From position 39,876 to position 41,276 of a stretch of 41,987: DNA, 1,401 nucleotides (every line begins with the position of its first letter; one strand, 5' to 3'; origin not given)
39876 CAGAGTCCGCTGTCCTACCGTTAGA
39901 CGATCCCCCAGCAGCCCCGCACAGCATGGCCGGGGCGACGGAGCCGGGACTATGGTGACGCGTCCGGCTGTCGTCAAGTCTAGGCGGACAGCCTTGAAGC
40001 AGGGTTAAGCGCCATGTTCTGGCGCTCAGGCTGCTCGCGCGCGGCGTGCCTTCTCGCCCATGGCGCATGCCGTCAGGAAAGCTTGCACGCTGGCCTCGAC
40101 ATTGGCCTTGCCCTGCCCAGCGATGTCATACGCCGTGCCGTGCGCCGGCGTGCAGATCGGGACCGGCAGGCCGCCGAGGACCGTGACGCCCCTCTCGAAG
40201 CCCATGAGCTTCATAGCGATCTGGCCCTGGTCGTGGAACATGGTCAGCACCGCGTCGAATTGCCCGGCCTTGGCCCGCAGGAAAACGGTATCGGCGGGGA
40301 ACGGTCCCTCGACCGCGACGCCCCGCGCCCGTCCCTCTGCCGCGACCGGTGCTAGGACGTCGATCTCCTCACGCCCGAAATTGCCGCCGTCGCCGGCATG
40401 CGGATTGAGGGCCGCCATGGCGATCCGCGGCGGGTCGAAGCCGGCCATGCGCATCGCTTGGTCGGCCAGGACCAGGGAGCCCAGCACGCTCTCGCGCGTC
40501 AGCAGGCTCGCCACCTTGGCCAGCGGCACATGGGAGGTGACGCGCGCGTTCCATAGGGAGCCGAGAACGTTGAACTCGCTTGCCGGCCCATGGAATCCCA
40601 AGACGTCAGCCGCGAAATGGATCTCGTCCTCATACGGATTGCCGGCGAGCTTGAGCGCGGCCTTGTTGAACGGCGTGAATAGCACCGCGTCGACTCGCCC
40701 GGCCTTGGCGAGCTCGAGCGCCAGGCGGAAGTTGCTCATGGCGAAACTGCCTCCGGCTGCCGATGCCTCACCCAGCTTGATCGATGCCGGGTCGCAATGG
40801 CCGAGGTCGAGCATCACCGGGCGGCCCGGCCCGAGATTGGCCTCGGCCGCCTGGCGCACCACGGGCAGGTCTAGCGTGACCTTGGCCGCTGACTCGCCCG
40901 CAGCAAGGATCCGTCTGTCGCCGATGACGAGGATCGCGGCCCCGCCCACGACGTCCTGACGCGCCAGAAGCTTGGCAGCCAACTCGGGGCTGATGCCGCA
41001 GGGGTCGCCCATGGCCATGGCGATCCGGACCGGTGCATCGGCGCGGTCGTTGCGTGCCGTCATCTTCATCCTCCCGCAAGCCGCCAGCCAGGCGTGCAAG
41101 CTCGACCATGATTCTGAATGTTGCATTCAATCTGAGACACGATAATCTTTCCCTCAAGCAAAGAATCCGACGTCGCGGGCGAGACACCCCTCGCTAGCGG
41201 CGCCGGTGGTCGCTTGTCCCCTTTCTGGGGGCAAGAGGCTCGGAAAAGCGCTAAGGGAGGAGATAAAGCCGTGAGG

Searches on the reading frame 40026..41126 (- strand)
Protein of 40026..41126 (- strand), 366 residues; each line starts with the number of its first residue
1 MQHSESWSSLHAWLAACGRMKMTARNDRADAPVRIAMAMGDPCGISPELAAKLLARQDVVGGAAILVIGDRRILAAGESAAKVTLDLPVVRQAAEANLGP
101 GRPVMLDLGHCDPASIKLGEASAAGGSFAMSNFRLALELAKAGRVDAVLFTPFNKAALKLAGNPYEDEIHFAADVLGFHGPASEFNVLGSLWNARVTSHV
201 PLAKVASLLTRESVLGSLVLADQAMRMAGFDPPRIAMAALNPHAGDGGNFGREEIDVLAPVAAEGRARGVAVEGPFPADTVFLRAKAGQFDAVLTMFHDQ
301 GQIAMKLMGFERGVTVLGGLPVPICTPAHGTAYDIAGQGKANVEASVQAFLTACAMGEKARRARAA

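Call 12: find_encoding_contigs(protein=window:40026-41126:-, flank=6000, max_places=10)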
Protein window:40026-41126:- (366 aa): no gene with exactly this product is on record in the collection.

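Call 24: find_related_loci(query=window:40026-41066:-, collection=genome_contigs, flank=4000)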
Query window:40026-41066:- (346 aa) in genome_contigs; peptide patterns used: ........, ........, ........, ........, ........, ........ (x = any residue, [..] = any of these).
203 stretches matched a pattern; 162 encode a relative of the query (tblastn E <= 1e-3); the best 80 are kept; 80 distinct loci.
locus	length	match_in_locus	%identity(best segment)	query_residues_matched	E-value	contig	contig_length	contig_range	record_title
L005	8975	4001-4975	69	12-337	7e-148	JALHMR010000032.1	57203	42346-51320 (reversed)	MAG: Rhodospirillaceae bacterium isolate Bin_39_2_2 c_000000002866, whole genome shotgun sequence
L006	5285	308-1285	68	12-337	1e-146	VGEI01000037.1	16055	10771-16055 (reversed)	MAG: Alphaproteobacteria bacterium isolate K_Offshore_80m_m2_053 K_Offshore_80m_m2_053_Ga0194132_10007594, whole genome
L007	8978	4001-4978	68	12-337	6e-146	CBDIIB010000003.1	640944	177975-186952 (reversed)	MAG: Tagaea sp. isolate 1864d970-a1a3-420f-b209-01b41db31efa genome assembly, contig: contig_3, whole genome shotgun seq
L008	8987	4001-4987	66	14-345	1e-137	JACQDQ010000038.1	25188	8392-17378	MAG: Proteobacteria bacterium isolate NC_groundwater_998_Pr1_S-0.65um_66_10 Montesol18_Sp65_coassembly_scaffold_85964, w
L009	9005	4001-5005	64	14-346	7e-132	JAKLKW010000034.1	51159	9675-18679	MAG: Alphaproteobacteria bacterium isolate MAG.417 MAG.417-scaffold_860, whole genome shotgun sequence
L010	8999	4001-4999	61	10-343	2e-128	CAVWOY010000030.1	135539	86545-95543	MAG: uncultured Alphaproteobacteria bacterium isolate MFD00962.bin.2.2 genome assembly, contig: contig_77829, whole geno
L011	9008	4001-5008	61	10-346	1e-126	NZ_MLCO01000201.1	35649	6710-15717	Teichococcus deserti strain M3 M3_S294_L001_R1_001_(paired)_contig_201, whole genome shotgun sequence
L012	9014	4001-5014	63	1-337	6e-126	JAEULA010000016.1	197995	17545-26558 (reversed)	MAG: Alphaproteobacteria bacterium isolate new MAG-109 k141_1846804, whole genome shotgun sequence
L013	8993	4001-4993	60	11-342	9e-125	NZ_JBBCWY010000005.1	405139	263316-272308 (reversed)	Roseomonas sp. USHLN139 contig00005, whole genome shotgun sequence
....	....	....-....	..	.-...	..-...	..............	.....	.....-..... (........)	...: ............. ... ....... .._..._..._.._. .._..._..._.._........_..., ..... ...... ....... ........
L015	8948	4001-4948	63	6-322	9e-124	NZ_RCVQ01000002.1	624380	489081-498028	Roseomonas sp. KE0001 2, whole genome shotgun sequence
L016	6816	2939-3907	61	15-337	1e-123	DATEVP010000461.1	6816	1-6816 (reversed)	MAG TPA_asm: Hyphomicrobiaceae bacterium isolate SMAG_U8370 k141_3228521, whole genome shotgun sequence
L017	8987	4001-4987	63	15-343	2e-123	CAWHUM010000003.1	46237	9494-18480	MAG: uncultured Alphaproteobacteria bacterium isolate MFD05674.bin.1.159 genome assembly, contig: contig_106879, whole g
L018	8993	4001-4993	60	11-342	4e-123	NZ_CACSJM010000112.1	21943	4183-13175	Roseomonas sp. 18066 isolate 18066_Roseomonas_Ancestor_Tube, whole genome shotgun sequence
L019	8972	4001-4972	62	14-336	2e-121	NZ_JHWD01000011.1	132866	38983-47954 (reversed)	Roseomonas mucosa ATCC BAA-692 BT98DRAFT_scaffold00010.10_C, whole genome shotgun sequence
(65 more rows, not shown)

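Call 75: find_encoding_contigs(protein=window:40026-41066:-, flank=5000, max_places=10)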
Protein window:40026-41066:- (346 aa): no gene with exactly this product is on record in the collection.

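Call 76: find_encoding_contigs(protein=window:40026-41072:-, flank=5000, max_places=10)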
Protein window:40026-41072:- (348 aa): no gene with exactly this product is on record in the collection.

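Call 78: find_homologous_proteins(query=window:40026-41066:-, max_evalue=1e-60)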
Query window:40026-41066:- (346 aa): 7875 proteins with E <= 1e-60 among 8000 candidates; the best 120 are listed.
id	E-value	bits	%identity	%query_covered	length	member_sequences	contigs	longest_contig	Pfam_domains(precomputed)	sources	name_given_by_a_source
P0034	4.5e-218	741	99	100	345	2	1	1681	PF04166.18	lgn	-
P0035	4.6e-144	498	68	98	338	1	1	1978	PF04166.18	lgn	-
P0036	5.4e-144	498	68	97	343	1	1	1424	PF04166.18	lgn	-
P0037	1.3e-143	496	68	97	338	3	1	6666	PF04166.18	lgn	-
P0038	4.0e-143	495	70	94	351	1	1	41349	PF04166.18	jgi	jgi:4-hydroxythreonine-4-phosphate dehydrogenase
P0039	4.0e-143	495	69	97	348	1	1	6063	PF04166.18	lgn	-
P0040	2.2e-142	492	69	97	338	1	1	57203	PF04166.18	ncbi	-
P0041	2.3e-142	492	66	97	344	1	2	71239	PF04166.18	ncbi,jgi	jgi:4-hydroxythreonine-4-phosphate dehydrogenase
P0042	2.5e-142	492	68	96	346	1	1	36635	PF04166.18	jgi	-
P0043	5.5e-142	491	69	98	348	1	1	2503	PF04166.18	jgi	jgi:4-hydroxythreonine-4-phosphate dehydrogenase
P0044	7.0e-142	491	69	92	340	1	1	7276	PF04166.18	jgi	jgi:4-hydroxythreonine-4-phosphate dehydrogenase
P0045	2.3e-141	489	68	97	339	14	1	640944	PF04166.18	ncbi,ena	-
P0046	2.6e-141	489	69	96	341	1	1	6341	PF04166.18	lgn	-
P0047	3.5e-141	488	67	97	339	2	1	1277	PF04166.18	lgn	-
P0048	5.1e-141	488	68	97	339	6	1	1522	PF04166.18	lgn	-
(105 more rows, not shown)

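Call 79: find_encoding_contigs(protein=P0034, flank=5000, max_places=10)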
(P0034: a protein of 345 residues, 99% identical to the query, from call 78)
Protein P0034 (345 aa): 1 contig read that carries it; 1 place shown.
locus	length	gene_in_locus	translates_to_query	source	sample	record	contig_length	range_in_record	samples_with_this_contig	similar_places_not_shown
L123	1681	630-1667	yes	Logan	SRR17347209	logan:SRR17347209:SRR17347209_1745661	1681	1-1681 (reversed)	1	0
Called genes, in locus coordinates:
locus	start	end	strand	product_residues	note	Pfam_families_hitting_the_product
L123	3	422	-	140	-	?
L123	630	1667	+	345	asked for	PF04166:PdxA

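Call 80: list_cluster_members(proteins=[P0034])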
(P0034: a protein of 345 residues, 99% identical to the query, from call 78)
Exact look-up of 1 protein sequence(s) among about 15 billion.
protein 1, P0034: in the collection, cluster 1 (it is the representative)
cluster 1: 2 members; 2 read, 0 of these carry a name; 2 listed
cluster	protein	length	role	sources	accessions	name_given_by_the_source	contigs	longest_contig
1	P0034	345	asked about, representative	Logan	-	-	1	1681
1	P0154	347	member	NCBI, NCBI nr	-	-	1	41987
